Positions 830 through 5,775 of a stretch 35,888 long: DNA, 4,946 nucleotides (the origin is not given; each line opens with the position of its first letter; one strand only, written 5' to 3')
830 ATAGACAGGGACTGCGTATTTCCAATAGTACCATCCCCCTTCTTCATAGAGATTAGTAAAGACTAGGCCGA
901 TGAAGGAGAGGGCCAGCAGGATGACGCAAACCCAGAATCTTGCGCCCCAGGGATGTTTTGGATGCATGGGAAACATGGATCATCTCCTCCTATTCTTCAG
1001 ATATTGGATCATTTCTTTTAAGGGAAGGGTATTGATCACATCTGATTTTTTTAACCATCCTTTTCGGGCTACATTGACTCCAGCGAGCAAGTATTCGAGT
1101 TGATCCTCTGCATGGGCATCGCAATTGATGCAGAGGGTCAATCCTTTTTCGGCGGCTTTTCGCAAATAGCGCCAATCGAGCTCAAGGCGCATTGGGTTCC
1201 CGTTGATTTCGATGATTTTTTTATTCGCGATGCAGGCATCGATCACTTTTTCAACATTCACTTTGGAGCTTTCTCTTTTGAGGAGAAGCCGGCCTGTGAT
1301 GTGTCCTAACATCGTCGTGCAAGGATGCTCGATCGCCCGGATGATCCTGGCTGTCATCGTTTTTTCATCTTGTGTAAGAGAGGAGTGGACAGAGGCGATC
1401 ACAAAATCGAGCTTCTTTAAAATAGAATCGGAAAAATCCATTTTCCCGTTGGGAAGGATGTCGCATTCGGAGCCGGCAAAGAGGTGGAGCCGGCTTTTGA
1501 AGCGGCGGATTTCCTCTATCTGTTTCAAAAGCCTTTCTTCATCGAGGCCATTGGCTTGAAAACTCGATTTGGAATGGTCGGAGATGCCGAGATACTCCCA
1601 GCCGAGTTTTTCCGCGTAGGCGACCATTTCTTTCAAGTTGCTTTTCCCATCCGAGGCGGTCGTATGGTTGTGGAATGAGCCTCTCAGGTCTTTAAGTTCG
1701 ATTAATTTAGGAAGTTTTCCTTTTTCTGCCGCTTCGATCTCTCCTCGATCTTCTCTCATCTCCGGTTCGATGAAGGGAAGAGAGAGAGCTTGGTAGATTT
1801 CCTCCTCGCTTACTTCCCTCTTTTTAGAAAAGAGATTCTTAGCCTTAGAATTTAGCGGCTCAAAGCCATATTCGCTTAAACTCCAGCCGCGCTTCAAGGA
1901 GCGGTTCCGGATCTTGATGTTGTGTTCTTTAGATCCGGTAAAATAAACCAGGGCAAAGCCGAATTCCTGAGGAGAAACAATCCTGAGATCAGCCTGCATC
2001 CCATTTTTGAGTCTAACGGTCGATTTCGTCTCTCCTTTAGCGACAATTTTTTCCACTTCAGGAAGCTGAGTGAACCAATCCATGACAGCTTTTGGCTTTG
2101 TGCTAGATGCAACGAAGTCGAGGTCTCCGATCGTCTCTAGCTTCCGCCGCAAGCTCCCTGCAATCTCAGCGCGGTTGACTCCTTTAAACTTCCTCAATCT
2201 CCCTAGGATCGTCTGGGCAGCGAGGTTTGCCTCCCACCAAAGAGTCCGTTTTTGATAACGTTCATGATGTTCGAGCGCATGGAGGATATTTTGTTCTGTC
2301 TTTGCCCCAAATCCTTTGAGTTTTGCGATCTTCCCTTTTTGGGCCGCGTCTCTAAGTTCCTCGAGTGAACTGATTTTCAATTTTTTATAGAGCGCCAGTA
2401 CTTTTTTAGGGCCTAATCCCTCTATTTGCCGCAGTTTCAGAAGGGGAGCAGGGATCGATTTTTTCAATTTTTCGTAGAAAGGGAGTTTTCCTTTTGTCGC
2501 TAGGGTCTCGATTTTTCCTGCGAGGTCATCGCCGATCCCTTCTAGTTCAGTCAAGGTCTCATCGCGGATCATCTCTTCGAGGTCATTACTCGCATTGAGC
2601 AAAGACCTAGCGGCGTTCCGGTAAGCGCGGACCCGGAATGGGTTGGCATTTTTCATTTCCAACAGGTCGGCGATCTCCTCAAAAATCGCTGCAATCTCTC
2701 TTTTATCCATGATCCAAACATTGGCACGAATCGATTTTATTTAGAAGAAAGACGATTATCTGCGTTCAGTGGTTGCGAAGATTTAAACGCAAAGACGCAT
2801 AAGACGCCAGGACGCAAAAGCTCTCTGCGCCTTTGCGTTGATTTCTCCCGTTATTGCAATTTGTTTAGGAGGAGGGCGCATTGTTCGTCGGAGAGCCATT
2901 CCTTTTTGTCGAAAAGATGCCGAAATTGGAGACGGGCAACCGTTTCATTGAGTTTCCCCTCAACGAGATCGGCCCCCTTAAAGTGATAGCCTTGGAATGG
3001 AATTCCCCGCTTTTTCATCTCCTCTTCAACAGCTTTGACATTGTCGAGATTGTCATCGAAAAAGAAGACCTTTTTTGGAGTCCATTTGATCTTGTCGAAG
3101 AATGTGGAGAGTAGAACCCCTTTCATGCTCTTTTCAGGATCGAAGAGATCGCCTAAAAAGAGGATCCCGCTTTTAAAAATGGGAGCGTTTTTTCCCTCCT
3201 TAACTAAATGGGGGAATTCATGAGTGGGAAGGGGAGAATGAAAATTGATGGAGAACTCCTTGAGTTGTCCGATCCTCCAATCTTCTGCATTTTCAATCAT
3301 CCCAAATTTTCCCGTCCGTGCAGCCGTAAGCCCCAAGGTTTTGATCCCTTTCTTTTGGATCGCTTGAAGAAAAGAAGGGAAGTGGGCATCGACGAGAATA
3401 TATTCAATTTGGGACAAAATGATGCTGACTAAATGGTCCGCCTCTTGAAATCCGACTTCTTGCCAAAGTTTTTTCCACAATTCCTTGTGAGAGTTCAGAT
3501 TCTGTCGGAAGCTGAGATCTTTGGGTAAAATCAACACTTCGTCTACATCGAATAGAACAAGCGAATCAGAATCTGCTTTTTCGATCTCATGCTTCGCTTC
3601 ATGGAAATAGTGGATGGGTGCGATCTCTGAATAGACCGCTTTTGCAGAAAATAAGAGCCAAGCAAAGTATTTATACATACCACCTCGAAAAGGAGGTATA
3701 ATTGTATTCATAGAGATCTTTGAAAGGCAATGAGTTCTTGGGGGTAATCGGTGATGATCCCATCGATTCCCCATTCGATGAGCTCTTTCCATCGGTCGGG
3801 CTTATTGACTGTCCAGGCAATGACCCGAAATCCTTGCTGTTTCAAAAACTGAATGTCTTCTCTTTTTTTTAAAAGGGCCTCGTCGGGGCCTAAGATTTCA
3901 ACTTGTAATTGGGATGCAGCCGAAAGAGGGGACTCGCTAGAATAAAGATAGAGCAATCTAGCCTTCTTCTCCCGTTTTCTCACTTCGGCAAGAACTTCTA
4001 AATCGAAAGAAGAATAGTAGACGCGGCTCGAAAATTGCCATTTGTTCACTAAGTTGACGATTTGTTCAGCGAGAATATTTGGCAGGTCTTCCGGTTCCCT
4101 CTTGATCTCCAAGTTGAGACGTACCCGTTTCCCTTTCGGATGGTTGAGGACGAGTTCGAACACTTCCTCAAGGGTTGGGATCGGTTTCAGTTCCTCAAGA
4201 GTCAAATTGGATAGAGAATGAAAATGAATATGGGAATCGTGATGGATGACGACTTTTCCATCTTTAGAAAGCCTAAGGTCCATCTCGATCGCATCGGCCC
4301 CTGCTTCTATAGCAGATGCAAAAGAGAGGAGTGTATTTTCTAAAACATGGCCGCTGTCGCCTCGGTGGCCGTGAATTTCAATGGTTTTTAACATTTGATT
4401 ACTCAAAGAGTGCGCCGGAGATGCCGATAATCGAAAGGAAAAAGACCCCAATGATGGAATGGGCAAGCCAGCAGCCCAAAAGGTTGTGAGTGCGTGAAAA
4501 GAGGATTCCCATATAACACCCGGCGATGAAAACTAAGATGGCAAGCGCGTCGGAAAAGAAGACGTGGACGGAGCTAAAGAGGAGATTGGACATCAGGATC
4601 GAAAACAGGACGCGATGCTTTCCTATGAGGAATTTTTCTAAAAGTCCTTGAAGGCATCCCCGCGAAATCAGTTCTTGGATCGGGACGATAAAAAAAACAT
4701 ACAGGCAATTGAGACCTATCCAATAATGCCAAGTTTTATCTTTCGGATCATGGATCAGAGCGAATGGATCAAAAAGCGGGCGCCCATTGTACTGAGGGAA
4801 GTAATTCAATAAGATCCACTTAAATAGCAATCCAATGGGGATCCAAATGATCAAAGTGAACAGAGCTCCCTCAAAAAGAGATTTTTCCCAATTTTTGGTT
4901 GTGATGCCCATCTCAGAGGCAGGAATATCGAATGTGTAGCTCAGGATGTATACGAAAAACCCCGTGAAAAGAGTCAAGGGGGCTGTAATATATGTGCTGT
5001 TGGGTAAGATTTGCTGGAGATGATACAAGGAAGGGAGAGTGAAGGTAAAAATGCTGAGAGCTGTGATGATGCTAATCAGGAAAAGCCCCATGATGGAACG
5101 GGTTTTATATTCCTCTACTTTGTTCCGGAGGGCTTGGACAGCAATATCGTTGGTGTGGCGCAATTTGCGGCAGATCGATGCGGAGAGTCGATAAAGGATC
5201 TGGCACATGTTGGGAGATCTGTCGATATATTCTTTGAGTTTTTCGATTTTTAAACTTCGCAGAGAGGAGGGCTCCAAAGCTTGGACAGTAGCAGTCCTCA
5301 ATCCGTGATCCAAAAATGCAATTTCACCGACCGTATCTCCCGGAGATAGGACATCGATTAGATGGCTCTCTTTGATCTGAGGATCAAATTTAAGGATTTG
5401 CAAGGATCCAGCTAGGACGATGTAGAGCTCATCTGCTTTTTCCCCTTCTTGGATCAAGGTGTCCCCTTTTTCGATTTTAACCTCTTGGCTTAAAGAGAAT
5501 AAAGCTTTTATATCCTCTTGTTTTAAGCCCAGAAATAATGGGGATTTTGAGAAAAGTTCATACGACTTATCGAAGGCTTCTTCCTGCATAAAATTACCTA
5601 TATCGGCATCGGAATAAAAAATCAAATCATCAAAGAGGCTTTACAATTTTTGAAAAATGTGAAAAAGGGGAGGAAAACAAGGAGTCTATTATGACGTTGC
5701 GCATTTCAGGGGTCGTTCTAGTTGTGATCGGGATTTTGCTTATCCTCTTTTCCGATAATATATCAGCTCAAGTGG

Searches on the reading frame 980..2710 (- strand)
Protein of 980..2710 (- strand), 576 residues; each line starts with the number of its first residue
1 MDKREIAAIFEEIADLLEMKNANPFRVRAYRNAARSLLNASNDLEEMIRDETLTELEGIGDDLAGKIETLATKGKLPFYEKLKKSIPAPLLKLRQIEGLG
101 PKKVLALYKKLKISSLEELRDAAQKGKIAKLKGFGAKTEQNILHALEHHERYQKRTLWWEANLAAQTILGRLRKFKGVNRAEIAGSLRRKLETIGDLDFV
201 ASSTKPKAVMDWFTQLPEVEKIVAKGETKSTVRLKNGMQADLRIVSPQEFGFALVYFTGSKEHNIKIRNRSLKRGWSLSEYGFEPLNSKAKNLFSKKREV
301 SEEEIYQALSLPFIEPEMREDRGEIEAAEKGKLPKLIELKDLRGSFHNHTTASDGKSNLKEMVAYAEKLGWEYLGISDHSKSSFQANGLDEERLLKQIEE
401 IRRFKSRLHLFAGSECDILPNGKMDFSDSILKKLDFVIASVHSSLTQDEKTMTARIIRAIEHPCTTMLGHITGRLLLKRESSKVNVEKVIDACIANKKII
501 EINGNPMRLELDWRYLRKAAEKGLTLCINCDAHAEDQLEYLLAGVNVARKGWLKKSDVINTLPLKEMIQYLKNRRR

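Call 20: search_protein_families(library=pfam, proteins=[window:980-2710:-], max_evalue=0.00001)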
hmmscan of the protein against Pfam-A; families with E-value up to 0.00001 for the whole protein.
window:980-2710:- (576 aa): 4 families
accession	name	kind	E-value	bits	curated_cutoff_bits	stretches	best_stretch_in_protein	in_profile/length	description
PF14716.13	HHH_8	-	1.6e-21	76.9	30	1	1-76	1-73/73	Helix-hairpin-helix domain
PF14791.11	DNA_pol_B_thumb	-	3.2e-18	65.8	25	1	253-320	1-63/63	DNA polymerase beta thumb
PF14520.12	HHH_5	-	3.6e-13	50.2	27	1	92-146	3-55/57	Helix-hairpin-helix domain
PF02811.25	PHP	-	7.4e-11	43.1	26.4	1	346-503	2-162/164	PHP domain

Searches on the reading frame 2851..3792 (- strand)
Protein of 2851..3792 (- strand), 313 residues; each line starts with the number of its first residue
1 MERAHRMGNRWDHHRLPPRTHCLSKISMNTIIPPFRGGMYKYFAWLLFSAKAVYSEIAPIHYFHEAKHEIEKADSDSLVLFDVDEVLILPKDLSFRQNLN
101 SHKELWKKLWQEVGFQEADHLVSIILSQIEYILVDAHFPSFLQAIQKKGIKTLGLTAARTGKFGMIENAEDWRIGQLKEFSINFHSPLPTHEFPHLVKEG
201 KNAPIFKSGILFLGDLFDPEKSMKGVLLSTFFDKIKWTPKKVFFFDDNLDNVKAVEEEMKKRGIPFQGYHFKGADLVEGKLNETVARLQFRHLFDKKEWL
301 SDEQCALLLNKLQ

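Call 20: search_protein_families(library=pfam, proteins=[window:2851-3792:-], max_evalue=0.00001)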
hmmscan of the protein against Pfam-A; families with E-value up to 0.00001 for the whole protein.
window:2851-3792:- (313 aa): 1 family
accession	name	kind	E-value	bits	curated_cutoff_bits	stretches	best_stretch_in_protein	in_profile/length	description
PF11019.14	DUF2608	-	2.5e-34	119.3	22.6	1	61-304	3-242/244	Protein of unknown function (DUF2608)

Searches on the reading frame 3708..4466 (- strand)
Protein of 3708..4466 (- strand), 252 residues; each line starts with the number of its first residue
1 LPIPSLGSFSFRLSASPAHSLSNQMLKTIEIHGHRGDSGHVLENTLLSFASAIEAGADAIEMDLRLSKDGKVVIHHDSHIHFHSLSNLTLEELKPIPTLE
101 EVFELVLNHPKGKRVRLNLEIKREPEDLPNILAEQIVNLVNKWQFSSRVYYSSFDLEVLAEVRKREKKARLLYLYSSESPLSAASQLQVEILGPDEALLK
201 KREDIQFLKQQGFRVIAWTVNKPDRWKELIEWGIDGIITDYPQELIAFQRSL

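Call 20: search_protein_families(library=pfam, proteins=[window:3708-4466:-], max_evalue=0.00001)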
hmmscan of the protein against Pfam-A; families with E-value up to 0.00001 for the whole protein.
window:3708-4466:- (252 aa): 2 families
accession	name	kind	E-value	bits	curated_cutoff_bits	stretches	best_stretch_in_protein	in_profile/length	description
PF03009.23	GDPD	-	1e-41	144.1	23.6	1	34-243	1-243/244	Glycerophosphoryl diester phosphodiesterase family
PF13653.12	GDPD_2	-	4.3e-10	40.2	27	1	214-243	1-30/30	Glycerophosphoryl diester phosphodiesterase family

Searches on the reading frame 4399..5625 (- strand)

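Call 20: search_protein_families(library=pfam, proteins=[window:4399-5625:-], max_evalue=0.00001)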
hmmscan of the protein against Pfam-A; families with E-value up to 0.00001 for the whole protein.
window:4399-5625:- (408 aa): 2 families
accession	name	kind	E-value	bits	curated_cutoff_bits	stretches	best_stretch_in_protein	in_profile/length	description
PF00027.35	cNMP_binding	-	4.4e-20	71.9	27.5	1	49-136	2-88/89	Cyclic nucleotide-binding domain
PF02517.21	Rce1-like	-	2e-11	44.4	22.4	1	307-392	8-90/93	Type II CAAX prenyl endopeptidase Rce1-like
